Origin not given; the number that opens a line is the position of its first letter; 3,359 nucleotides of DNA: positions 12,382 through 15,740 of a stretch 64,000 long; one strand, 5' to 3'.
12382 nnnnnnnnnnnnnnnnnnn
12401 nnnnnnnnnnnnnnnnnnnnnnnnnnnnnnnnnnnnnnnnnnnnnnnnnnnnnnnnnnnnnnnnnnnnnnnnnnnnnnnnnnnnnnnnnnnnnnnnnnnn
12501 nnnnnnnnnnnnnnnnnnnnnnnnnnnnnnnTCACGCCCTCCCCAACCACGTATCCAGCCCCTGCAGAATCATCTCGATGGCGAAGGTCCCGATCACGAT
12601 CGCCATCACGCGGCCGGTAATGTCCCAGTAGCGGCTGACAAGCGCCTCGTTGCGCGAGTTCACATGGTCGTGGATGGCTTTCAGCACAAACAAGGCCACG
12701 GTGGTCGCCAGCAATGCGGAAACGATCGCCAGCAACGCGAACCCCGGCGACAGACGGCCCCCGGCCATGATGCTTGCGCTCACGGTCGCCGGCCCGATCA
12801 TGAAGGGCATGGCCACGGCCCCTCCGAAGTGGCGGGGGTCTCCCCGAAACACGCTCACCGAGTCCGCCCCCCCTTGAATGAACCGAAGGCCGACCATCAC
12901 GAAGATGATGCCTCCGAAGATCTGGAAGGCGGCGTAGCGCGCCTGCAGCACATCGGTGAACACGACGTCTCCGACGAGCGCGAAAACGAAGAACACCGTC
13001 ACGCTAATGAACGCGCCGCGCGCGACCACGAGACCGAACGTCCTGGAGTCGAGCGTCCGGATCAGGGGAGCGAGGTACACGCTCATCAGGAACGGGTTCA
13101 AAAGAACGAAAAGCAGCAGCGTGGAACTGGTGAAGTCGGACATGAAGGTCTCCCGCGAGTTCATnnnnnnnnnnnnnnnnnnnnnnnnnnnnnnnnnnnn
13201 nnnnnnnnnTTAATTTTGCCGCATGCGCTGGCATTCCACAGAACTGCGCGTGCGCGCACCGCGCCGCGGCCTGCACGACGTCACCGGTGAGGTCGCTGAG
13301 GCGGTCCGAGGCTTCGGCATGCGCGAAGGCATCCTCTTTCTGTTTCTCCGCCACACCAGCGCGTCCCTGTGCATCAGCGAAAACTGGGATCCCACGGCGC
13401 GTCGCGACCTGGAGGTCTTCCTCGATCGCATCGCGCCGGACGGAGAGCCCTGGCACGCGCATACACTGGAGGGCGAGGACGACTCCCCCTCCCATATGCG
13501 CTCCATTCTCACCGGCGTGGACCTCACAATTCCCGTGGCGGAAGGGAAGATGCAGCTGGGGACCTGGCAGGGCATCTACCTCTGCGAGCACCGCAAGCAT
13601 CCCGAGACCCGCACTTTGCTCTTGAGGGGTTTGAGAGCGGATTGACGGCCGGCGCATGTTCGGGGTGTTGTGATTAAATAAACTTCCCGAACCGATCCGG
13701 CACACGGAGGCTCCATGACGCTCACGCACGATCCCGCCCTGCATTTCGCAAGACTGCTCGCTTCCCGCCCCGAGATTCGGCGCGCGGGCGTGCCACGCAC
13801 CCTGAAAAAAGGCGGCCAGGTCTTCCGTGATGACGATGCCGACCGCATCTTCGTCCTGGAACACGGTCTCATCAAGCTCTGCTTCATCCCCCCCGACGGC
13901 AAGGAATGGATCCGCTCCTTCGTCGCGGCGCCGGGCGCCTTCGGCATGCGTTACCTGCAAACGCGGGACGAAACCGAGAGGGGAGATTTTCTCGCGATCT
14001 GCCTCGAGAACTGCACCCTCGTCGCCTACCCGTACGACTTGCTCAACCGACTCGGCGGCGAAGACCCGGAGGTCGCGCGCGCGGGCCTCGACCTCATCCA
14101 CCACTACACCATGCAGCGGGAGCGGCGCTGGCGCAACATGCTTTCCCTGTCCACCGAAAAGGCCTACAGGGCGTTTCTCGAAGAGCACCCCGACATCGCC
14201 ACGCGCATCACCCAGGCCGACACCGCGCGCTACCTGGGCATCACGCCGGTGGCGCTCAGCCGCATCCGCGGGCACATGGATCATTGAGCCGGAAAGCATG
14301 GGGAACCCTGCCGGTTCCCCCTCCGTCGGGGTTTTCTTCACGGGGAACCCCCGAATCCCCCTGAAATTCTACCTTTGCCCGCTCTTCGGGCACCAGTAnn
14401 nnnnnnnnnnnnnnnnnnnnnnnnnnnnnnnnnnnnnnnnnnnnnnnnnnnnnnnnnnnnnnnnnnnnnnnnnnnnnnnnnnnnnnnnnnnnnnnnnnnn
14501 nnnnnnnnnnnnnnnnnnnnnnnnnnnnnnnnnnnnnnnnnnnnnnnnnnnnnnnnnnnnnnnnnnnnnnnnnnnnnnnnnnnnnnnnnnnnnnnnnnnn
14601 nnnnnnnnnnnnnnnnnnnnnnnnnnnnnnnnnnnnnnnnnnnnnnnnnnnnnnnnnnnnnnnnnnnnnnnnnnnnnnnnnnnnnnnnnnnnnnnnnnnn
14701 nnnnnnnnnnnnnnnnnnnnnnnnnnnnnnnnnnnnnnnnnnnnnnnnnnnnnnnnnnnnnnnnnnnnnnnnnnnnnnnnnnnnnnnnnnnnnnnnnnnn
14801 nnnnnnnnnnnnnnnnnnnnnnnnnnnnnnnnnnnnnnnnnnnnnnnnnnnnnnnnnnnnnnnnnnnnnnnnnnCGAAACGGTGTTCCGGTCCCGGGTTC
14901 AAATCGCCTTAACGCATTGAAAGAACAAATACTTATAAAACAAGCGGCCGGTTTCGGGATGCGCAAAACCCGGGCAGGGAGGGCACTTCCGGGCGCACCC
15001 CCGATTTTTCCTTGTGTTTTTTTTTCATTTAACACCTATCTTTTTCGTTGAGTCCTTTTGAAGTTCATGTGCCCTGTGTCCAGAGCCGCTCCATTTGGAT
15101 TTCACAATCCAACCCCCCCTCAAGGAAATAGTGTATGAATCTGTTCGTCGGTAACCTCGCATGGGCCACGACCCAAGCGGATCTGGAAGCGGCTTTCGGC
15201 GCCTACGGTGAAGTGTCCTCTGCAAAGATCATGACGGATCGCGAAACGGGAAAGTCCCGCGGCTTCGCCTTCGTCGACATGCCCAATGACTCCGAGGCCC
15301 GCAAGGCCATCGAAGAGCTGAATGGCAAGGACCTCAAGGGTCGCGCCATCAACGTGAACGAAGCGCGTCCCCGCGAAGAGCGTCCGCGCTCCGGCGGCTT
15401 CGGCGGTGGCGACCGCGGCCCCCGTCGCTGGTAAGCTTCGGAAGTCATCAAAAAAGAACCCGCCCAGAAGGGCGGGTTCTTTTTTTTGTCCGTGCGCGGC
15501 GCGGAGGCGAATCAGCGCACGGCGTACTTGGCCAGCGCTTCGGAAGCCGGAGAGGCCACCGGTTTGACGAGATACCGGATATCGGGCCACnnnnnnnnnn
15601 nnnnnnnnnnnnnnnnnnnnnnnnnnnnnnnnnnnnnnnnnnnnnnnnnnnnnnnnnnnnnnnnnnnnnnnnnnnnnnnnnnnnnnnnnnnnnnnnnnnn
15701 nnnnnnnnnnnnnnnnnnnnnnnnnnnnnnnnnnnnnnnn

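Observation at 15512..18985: Cobalamin riboswitch, BtuB-like TonB receptor and BtuG-like propeller lipoprotein form one vitamin B12 capture unit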

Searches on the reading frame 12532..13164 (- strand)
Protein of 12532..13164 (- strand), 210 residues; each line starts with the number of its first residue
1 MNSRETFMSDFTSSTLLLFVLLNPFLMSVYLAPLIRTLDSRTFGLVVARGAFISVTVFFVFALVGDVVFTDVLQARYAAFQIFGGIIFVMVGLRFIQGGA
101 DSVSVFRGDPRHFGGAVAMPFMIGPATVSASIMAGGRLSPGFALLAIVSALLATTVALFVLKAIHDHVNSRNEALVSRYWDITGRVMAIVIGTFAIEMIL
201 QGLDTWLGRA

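Call 81: search_protein_families(library=pfam, proteins=[window:12532-13164:-], max_evalue=0.001)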
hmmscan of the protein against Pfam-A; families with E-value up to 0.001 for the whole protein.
window:12532-13164:- (210 aa): 1 family
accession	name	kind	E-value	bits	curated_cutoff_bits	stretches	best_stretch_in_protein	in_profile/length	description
PF01914.23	MarC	-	3.7e-12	46.5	23.9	1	9-207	2-203/203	MarC family integral membrane protein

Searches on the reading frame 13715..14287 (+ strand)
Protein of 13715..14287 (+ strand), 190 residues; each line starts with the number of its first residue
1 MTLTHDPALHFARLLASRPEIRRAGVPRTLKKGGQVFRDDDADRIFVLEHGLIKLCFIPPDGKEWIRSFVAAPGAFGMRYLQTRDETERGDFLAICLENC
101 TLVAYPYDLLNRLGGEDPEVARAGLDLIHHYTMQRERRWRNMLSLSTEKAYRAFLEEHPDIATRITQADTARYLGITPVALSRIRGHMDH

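Call 81: search_protein_families(library=pfam, proteins=[window:13715-14287:+], max_evalue=0.001)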
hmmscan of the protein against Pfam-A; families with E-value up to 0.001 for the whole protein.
window:13715-14287:+ (190 aa): 1 family
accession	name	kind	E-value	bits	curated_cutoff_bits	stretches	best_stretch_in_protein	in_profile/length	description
PF00027.35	cNMP_binding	-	1.7e-06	28.3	27.5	1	28-113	2-85/89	Cyclic nucleotide-binding domain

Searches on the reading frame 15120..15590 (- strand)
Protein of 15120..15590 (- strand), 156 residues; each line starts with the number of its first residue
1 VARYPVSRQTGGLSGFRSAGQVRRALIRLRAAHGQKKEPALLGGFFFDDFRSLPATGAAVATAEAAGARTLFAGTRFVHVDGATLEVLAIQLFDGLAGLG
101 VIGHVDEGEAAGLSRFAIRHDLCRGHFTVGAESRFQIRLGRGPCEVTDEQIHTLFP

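Call 7: search_protein_families(library=pfam, proteins=[window:15120-15590:-], max_evalue=0.01)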
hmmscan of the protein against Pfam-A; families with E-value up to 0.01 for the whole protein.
window:15120-15590:- (156 aa): 0 families

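Call 8: search_protein_families(library=ncbifam, proteins=[window:15120-15590:-], max_evalue=0.01)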
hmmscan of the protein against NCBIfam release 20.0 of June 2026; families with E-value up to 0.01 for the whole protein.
window:15120-15590:- (156 aa): 0 families

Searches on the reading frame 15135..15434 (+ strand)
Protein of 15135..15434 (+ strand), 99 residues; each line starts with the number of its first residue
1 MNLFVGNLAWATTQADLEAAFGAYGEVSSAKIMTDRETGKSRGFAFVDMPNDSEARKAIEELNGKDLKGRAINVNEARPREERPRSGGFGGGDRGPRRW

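Call 81: search_protein_families(library=pfam, proteins=[window:15135-15434:+], max_evalue=0.001)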
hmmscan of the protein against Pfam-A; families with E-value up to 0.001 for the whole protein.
window:15135-15434:+ (99 aa): 2 families
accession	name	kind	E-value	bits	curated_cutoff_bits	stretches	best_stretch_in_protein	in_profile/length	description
PF00076.28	RRM_1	-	4.6e-25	87.7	20.7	1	3-72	1-69/70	RNA recognition motif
PF13893.12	RRM_5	-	2.4e-05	24.5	27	1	16-76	43-98/125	RNA recognition motif. (a.k.a. RRM, RBD, or RNP domain)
